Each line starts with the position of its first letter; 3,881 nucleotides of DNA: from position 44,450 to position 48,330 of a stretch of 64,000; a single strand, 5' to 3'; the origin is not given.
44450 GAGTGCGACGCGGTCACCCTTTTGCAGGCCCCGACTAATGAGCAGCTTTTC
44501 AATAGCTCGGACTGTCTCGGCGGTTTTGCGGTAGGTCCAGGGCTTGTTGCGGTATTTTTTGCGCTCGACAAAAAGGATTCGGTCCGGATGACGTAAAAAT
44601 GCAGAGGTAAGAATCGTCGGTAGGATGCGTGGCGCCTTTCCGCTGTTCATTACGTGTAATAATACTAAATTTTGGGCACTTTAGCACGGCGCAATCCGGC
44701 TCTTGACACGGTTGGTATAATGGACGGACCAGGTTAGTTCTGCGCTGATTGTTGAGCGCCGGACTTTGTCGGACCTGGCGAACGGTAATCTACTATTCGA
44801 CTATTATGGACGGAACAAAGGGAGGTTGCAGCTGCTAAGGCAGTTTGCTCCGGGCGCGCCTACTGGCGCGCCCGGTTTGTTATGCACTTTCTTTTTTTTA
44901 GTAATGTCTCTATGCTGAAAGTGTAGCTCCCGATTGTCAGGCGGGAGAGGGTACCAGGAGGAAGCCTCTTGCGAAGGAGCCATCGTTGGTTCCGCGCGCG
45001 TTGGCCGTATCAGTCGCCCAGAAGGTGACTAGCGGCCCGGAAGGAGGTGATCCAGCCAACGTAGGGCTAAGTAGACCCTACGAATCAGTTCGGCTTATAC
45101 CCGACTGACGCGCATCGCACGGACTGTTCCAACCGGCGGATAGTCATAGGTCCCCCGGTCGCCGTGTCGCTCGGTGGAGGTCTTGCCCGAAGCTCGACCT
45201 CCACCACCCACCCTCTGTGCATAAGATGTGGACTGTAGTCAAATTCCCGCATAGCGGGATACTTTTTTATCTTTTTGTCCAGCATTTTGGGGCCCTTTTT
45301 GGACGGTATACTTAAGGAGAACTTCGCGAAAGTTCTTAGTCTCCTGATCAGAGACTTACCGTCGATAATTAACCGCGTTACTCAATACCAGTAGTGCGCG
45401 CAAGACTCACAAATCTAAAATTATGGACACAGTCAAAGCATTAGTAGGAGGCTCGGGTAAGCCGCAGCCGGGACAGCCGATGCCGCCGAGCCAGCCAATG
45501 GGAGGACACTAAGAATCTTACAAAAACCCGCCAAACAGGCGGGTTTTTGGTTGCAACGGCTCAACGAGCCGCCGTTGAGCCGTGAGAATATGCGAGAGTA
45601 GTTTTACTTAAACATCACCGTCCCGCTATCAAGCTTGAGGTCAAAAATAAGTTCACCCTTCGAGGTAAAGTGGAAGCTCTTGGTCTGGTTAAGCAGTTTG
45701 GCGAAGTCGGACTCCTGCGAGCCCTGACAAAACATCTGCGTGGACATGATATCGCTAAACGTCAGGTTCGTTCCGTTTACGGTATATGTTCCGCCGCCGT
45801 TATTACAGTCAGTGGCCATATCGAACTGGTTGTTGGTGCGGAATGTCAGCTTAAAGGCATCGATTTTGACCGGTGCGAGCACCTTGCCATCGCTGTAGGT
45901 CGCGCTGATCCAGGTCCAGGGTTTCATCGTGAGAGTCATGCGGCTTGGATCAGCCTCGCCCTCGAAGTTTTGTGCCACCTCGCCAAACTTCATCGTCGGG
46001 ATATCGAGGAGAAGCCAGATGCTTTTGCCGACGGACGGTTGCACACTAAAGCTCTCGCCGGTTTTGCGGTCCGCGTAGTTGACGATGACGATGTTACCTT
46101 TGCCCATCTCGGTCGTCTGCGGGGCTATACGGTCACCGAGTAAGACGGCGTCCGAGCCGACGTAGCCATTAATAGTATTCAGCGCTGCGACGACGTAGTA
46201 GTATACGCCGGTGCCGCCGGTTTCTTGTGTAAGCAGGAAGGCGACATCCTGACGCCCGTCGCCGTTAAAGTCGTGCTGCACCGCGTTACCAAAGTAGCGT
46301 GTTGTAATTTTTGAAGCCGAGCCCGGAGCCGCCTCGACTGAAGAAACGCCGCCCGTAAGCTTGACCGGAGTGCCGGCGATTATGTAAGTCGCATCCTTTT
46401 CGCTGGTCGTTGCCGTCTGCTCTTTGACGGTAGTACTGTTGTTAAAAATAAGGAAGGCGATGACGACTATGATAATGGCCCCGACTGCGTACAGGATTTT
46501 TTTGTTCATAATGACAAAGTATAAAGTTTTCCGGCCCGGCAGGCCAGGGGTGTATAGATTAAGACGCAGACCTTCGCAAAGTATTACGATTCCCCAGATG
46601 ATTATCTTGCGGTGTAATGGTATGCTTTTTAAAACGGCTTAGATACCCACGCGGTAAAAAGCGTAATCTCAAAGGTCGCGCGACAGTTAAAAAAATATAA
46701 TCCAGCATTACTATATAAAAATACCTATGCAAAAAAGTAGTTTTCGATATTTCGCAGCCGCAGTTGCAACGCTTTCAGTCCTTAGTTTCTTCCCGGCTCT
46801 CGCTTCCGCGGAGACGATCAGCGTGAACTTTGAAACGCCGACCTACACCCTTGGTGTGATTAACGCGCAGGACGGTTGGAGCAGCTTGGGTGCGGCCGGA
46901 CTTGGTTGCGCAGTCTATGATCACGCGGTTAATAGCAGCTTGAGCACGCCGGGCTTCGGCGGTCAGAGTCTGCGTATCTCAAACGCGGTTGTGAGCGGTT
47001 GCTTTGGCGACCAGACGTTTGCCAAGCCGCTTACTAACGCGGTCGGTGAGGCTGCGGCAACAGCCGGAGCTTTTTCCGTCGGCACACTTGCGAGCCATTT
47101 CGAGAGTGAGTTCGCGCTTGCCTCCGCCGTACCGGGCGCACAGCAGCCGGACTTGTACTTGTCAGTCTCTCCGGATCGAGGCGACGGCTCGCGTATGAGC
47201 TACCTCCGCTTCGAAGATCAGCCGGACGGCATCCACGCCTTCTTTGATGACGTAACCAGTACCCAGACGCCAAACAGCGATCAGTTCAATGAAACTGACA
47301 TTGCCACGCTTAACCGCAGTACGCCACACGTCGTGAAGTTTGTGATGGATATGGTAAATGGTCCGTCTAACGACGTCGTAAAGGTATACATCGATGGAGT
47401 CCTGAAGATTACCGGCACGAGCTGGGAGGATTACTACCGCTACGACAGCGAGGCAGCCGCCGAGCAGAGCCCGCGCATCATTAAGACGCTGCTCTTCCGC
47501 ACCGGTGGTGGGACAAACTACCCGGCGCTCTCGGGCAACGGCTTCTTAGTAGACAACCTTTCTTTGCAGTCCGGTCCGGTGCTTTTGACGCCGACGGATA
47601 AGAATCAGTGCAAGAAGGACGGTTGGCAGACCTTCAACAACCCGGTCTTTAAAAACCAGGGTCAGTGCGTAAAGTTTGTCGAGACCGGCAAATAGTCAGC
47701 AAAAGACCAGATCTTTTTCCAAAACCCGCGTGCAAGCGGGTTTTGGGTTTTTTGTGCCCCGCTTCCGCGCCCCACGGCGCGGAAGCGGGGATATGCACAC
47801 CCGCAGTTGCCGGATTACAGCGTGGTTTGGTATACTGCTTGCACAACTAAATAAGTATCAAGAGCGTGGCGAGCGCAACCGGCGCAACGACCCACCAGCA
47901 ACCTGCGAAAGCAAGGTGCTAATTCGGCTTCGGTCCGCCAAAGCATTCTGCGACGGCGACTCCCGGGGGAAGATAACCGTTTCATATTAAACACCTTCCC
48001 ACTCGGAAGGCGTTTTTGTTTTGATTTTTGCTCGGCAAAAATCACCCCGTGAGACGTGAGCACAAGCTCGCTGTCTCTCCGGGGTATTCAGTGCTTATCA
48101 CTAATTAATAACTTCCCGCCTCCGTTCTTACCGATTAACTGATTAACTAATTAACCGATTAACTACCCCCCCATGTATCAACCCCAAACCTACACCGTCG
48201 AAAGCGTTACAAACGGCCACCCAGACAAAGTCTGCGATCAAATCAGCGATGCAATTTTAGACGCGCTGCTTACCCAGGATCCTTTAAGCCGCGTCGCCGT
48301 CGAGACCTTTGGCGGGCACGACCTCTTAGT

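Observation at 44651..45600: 950-bp gene-free region with a strong promoter, a terminated sRNA with SRP-RNA-like motifs, and a 16S 3'-end mimic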

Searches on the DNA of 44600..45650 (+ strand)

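Call 4: search_rna_families(source=window, start=44600, end=45650, threshold=evalue, max_evalue=10, show_alignments=5)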
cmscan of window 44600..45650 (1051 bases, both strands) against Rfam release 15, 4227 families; matches with E-value up to 10: 17.
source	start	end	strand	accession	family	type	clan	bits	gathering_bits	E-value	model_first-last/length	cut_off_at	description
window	45520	45584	-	RF00512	Leu_leader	Cis-reg; leader;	-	23.9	50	0.022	1-148/148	no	Leucine operon leader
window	45514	45577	-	RF01772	rnk_pseudo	Cis-reg; leader;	-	22.3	55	0.37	1-108/108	no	Pseudomonas rnk leader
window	45522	45548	+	RF02891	AgrB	Gene; antisense;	-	21.3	40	0.69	55-81/84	no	ArsR-gov region gene B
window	45437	45547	+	RF00624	P9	Gene;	-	20.2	43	0.12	1-74/74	no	Pseudomonas sRNA P9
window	45520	45552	-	RF02054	STnc420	Gene; sRNA;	-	19.6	70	0.74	22-54/58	no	Salmonella enterica sRNA STnc420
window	45518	45605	-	RF01859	Phe_leader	Cis-reg; leader;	-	19.4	55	2.1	1-125/125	no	Phenylalanine leader peptide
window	45527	45544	+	RF03085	abiF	Gene; sRNA;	-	19.2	37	1.8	1-37/37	no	abiF RNA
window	45523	45592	-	RF00624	P9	Gene;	-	18.8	43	0.27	1-74/74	no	Pseudomonas sRNA P9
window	45505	45548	+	RF01772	rnk_pseudo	Cis-reg; leader;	-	18.5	55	2.6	55-100/108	no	Pseudomonas rnk leader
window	45170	45274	-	RF01480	rli52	Cis-reg;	-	17.9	70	9.8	1-95/95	no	Listeria sRNA rli52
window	45521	45549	+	RF02083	OrzO-P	Gene; antitoxin;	-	17.4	60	6.7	47-75/76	no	OrzO-P RNA antitoxin family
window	45440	45552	+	RF00513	Trp_leader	Cis-reg; leader;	-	17.3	41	1.6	1-100/100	no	Tryptophan operon leader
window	45520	45592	-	RF00106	RNAI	Gene; antisense;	-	17.2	47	2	1-102/102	no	RNAI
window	45522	45548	-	RF02760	sR035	Gene; sRNA;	-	15.6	233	0.14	9-35/206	no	sR035 sRNA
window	45443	45551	+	RF00106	RNAI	Gene; antisense;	-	14.9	47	7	1-102/102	no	RNAI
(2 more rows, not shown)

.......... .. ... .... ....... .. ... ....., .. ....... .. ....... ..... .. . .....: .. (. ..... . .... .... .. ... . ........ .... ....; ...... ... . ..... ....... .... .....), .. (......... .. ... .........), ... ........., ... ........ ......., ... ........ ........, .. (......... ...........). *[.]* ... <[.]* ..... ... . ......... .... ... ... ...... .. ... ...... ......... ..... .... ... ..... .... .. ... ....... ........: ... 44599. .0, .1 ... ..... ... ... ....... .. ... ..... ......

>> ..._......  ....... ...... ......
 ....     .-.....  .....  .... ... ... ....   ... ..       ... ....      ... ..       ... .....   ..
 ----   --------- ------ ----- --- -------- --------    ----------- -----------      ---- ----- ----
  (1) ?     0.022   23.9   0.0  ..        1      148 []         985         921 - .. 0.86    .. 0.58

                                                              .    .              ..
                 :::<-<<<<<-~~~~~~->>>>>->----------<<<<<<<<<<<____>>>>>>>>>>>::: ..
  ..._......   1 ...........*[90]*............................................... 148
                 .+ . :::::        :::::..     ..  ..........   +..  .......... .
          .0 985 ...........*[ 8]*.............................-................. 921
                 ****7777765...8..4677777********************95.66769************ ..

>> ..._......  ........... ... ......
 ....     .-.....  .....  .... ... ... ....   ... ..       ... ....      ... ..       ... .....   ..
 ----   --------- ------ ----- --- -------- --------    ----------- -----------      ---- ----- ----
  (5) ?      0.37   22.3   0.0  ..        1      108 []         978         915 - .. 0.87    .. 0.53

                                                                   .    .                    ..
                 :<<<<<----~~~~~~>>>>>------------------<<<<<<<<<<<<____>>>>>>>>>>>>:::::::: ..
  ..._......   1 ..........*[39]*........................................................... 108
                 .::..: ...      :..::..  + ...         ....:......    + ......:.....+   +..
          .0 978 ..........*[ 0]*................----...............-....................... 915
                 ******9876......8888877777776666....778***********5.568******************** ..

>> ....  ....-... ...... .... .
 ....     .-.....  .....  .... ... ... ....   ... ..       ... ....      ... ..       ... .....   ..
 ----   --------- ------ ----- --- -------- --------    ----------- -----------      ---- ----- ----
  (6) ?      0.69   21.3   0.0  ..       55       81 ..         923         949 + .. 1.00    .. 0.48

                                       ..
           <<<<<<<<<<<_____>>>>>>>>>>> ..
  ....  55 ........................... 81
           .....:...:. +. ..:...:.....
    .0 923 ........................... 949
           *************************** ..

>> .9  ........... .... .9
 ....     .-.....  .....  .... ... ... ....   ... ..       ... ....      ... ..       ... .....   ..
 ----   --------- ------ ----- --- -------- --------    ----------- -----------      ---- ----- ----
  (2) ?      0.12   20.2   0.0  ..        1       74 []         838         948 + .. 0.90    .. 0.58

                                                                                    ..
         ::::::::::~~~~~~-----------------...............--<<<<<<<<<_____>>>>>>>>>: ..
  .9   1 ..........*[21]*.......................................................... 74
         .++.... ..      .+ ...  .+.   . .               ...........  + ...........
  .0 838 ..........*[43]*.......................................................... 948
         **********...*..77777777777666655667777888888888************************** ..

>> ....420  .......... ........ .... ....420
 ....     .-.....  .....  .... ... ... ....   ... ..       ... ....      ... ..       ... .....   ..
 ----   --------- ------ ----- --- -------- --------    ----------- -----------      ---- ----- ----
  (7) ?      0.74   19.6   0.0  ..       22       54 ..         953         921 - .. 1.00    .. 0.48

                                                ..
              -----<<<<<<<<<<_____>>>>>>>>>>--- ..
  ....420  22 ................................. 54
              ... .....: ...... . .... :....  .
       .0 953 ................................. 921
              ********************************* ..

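Call 73: search_dna_similar(query=window:44700-45560:+, collection=phages, mode=distant, max_evalue=0.01, max_rows=10)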
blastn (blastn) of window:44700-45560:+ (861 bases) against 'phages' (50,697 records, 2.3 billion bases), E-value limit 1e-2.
No match.

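Call 74: search_dna_similar(query=window:44700-45560:+, collection=plasmids, mode=distant, max_evalue=0.01, max_rows=10)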
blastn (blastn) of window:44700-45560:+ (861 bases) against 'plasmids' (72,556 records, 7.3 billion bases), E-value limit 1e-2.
No match.
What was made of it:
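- Tried and rejected: No hits (calls 73, 74).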

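Call 77: build_rna_model(alignment_id=A1, structure=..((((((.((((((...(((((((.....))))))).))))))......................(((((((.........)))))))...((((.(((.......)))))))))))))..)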
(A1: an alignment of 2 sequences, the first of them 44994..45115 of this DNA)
Model R1 built from alignment A1 (2 sequences, 122 columns); structure: as given.
model positions 122; base pairs 33; branch points 2; effective number of sequences 0.66; information 0.589 bits per position. Calibrated on 0.2 Mb of random sequence (short: E-values are rough).
structure used (alignment columns):
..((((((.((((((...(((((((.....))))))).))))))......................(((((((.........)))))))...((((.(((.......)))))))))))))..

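Call 78: search_with_rna_model(model_id=R1, sources=[window, L162, L251, L252, L253, L254, L160, L001, L080, L081, L082, L123, L126], max_evalue=10)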
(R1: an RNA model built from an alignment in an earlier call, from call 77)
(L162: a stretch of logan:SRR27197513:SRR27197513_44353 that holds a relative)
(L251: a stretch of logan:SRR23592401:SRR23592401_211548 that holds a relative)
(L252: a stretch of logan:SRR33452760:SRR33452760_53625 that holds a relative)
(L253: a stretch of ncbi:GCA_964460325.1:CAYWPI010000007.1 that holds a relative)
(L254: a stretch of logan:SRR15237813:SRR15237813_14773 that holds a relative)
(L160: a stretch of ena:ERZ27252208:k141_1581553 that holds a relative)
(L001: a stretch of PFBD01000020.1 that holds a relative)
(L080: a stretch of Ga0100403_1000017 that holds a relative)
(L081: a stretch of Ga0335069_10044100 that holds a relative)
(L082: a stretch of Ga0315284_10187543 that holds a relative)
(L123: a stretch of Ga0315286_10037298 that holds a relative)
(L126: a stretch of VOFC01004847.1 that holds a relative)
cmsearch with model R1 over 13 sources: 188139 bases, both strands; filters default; matches with E-value up to 10: 1.
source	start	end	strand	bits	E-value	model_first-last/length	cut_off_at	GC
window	44994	45115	+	159.1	8e-36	1-122/122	no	0.6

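Call 91: search_with_rna_model(model_id=R1, sources=[L255, L256, L257, L258, L259, L260], max_evalue=10)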
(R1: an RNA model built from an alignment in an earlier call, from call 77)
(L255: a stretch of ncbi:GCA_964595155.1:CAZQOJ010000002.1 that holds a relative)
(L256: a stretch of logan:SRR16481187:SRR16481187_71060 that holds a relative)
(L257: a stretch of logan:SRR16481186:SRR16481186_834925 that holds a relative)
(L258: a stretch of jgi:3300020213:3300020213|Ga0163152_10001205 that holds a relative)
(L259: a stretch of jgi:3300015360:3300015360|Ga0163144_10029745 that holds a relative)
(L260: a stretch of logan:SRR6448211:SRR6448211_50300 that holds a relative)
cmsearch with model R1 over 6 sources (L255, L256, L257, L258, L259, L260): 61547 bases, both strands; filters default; matches with E-value up to 10: 0.
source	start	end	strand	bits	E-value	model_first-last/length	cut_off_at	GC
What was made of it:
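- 44996..45113 (+): Junction domain closed by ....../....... Its arms are P4a (45003-45037), the tail-complement segment, P4b (45060-45082) and P4c (45086-45107). Covariance model R1 built on it finds only itself, at 159 bits (calls 77, 78, 91).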

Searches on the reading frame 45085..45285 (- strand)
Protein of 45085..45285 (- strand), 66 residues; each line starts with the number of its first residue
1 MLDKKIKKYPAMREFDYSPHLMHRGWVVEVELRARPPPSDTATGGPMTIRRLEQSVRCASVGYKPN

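Call 85: search_protein_representatives(protein=window:45085-45285:-)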
Query: 66 residues. Proteins with E-value up to 0.001 (for the whole library): 2; up to 1e-10: 0; up to 1e-30: 0. The best 2 are listed.
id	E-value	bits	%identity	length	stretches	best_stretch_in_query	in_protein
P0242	2.4e-08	49.7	40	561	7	16-42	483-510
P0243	5.9e-05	39.0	30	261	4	11-55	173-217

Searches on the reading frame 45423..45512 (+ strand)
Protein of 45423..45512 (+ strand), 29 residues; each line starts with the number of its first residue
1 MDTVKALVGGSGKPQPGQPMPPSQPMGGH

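Call 83: list_cluster_members(proteins=[window:45423-45512:+, window:45085-45285:-, window:44804-44983:-, window:44766-44918:+, window:44986-45108:+, window:44937-45059:-, window:45275-45394:+, window:45433-45564:-, window:44934-45032:+, window:45604-46509:-])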
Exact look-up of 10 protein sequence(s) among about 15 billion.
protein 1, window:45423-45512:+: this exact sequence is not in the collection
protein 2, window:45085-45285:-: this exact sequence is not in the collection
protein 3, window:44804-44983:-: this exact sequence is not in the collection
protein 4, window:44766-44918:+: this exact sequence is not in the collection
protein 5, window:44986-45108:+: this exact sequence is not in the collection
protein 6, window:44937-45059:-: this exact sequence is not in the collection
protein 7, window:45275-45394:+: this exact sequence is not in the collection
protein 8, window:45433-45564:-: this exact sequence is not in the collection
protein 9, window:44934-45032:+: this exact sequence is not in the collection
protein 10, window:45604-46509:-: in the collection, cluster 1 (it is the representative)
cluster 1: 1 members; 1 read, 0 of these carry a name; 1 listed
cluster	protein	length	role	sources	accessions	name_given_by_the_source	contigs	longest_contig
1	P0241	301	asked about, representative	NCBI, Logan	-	-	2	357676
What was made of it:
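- Checked: None of nine ORFs is in the 15-billion-protein collection, while the neighbouring META gene is (call 83).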

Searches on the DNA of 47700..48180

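Call 51: search_rna_families(source=window, start=47700, end=48180, threshold=evalue, max_evalue=1, show_alignments=1)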
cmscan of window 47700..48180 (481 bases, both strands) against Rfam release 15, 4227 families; matches with E-value up to 1: 5.
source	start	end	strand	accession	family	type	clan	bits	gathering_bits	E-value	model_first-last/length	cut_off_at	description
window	47852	47979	+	RF00162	SAM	Cis-reg; riboswitch;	CL00012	38.1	44.4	3.8e-07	1-108/108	no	SAM riboswitch aptamer (S box leader)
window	47718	47795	-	RF00512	Leu_leader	Cis-reg; leader;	-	23.1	50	0.017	1-148/148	no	Leucine operon leader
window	47700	47753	+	RF01772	rnk_pseudo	Cis-reg; leader;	-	22.4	55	0.16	54-108/108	5'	Pseudomonas rnk leader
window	47710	47819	-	RF02556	snaR-A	Gene; sRNA;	-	19.3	98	0.15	1-115/115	no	snaR-A sRNA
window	47703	47744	+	RF00372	sroH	Gene; sRNA;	-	17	80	0.067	115-161/161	no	sroH RNA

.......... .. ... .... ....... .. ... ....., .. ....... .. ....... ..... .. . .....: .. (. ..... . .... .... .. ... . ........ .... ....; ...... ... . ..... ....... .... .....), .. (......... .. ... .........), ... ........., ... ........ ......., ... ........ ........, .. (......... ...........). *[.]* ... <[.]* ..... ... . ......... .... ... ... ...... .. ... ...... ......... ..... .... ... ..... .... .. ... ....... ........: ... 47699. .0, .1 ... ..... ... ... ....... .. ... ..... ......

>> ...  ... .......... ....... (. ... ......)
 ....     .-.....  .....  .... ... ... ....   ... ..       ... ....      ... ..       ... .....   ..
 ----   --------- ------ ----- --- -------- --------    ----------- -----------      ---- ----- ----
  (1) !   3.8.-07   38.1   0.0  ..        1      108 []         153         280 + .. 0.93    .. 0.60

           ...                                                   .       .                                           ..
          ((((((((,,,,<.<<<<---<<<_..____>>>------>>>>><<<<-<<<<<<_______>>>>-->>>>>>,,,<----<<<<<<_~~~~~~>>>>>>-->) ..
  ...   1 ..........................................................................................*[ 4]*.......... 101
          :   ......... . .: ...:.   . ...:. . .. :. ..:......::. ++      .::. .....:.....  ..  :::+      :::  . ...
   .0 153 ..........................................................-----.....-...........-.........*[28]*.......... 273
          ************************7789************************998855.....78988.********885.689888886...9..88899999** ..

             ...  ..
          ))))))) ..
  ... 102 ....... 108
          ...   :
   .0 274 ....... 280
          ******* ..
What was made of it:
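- Rfam is known to under-score this lineage: its SAM riboswitch falls below the gathering score (call 51).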
